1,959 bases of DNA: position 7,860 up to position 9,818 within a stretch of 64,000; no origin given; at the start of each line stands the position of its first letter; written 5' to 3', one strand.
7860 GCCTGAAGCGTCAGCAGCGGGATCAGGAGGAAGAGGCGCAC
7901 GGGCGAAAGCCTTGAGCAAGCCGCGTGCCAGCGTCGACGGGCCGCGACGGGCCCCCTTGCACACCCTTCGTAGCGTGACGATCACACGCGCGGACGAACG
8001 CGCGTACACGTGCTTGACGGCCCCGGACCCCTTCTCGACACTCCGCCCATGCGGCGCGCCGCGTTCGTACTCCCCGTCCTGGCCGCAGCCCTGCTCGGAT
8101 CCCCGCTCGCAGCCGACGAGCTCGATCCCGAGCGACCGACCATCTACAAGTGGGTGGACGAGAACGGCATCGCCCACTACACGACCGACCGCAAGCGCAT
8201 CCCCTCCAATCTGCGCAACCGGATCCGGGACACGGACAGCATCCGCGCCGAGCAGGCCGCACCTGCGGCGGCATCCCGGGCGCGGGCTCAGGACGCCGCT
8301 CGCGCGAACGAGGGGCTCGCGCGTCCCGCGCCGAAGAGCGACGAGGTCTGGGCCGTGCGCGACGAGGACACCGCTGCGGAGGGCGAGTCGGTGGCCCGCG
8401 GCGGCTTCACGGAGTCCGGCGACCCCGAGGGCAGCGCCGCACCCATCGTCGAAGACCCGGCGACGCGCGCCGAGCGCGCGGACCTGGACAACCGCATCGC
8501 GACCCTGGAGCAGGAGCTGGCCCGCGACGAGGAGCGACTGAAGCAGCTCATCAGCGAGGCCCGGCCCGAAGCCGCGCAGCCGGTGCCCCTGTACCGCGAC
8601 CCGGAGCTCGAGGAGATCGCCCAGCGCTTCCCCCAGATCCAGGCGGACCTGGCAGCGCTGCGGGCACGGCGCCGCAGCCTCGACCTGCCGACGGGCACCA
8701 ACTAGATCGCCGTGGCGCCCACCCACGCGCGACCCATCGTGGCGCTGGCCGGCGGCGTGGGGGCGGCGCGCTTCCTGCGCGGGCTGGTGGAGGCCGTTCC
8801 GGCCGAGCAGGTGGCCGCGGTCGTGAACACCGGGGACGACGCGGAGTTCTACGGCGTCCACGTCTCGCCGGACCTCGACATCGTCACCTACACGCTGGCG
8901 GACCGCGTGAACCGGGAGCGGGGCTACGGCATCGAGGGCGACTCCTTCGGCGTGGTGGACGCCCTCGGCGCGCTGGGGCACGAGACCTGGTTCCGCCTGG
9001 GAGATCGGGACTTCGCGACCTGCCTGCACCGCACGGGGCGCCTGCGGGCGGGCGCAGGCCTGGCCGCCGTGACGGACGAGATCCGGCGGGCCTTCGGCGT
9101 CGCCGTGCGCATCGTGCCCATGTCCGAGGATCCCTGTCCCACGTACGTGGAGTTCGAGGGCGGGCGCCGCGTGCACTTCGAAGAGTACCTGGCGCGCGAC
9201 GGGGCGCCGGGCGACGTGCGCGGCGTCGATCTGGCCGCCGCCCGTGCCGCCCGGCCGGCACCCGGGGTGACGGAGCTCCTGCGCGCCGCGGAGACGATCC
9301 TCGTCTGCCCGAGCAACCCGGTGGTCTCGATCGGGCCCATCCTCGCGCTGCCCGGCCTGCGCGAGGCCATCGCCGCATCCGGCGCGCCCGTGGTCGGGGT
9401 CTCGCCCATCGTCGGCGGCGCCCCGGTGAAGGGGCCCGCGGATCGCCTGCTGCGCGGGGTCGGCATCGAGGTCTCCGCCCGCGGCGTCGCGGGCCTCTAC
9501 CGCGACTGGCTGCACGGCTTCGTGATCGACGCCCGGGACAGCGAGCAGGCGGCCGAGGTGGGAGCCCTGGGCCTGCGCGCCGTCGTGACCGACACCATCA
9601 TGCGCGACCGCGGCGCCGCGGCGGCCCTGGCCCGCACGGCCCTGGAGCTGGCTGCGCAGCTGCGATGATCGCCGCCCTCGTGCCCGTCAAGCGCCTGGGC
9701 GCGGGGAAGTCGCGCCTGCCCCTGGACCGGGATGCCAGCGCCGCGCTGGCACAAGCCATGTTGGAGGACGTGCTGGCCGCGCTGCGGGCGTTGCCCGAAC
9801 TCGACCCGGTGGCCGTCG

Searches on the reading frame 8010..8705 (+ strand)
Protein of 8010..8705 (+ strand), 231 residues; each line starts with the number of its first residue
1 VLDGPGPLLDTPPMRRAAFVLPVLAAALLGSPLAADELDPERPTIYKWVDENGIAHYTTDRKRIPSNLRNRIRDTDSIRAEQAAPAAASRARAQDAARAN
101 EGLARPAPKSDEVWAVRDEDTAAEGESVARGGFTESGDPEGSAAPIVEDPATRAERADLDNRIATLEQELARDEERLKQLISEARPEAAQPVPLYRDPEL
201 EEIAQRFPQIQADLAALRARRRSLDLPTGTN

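Call 104: search_protein_families(library=pfam, proteins=[window:8010-8705:+], max_evalue=0.0001)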
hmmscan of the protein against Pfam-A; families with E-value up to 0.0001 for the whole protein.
window:8010-8705:+ (231 aa): 1 family
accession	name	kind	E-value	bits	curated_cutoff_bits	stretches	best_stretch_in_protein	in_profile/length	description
PF10473.14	CENP-F_leu_zip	-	3.9e-05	24.2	34.5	1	152-225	15-86/140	Leucine-rich repeats of kinetochore protein Cenp-F/LEK1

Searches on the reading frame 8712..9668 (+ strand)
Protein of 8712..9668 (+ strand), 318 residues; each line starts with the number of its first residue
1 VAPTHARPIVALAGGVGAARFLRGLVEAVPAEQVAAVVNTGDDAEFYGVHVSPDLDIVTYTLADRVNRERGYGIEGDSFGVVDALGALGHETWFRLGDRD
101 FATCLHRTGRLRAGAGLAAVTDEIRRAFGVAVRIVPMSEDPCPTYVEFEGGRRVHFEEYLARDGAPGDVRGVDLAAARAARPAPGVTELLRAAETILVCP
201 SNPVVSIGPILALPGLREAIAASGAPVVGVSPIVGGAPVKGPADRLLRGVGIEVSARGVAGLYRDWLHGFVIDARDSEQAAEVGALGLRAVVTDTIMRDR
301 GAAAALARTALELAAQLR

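Call 104: search_protein_families(library=pfam, proteins=[window:8712-9668:+], max_evalue=0.0001)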
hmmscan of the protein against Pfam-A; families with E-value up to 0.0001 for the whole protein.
window:8712-9668:+ (318 aa): 1 family
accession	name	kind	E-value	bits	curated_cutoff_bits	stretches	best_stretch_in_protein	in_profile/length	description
PF01933.23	CofD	-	1.6e-44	152.7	30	1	9-276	1-255/290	2-phospho-L-lactate transferase CofD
